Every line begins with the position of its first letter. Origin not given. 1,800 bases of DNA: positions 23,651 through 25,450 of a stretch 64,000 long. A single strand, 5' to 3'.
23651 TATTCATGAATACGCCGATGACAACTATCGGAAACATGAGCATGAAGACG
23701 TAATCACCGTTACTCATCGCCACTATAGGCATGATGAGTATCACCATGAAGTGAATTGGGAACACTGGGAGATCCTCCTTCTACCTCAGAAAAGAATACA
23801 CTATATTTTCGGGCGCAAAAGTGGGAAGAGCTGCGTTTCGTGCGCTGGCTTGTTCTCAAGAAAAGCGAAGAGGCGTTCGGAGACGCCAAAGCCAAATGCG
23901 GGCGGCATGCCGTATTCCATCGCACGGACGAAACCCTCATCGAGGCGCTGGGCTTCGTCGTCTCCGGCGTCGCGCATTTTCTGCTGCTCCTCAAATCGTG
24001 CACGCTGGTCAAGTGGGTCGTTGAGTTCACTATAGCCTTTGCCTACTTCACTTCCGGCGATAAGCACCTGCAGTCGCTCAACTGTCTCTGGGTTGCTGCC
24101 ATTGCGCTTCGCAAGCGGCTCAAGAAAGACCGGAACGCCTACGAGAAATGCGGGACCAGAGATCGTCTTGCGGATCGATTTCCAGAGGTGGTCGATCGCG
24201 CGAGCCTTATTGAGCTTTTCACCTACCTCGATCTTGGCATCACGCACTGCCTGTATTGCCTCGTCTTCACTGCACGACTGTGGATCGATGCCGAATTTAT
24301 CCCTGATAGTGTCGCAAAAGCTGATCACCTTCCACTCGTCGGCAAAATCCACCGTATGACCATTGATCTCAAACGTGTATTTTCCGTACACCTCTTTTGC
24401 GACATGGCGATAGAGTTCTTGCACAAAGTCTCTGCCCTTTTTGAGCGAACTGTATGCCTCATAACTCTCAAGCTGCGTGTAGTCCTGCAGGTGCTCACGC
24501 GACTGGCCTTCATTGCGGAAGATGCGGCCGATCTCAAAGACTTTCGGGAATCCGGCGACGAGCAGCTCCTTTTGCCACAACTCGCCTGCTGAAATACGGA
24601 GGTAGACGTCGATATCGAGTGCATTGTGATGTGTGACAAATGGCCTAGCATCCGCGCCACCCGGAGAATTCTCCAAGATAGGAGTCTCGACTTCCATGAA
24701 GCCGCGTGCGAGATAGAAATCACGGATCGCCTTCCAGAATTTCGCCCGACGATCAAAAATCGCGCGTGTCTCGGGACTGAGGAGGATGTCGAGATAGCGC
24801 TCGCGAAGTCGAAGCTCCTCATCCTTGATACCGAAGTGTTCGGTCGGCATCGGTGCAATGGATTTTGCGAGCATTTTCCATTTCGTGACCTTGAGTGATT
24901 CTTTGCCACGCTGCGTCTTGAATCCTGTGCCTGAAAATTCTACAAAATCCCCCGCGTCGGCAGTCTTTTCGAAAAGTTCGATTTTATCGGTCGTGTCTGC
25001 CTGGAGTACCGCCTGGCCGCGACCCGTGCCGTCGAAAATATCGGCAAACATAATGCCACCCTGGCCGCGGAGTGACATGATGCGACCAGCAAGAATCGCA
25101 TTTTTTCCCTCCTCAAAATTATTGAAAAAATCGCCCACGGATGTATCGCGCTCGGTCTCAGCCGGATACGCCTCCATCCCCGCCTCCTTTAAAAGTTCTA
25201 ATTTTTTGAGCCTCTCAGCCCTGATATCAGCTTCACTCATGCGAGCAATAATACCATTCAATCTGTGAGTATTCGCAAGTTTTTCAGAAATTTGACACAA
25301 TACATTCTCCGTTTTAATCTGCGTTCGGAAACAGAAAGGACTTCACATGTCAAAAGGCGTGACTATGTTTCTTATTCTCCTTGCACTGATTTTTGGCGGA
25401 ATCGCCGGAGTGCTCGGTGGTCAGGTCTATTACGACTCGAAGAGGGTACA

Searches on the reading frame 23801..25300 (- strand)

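Call 21: search_protein_families(library=pfam, proteins=[window:23801-25300:-], max_evalue=0.00001)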
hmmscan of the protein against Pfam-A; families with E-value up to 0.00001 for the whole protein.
window:23801-25300:- (499 aa): 2 families
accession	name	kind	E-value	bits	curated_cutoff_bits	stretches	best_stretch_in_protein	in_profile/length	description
PF00152.25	tRNA-synt_2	-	2.1e-59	201.6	25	1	160-493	1-305/308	tRNA synthetases class II (D, K and N)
PF01336.31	tRNA_anti-codon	-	1e-09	38.6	27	1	70-143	3-74/75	OB-fold nucleic acid binding domain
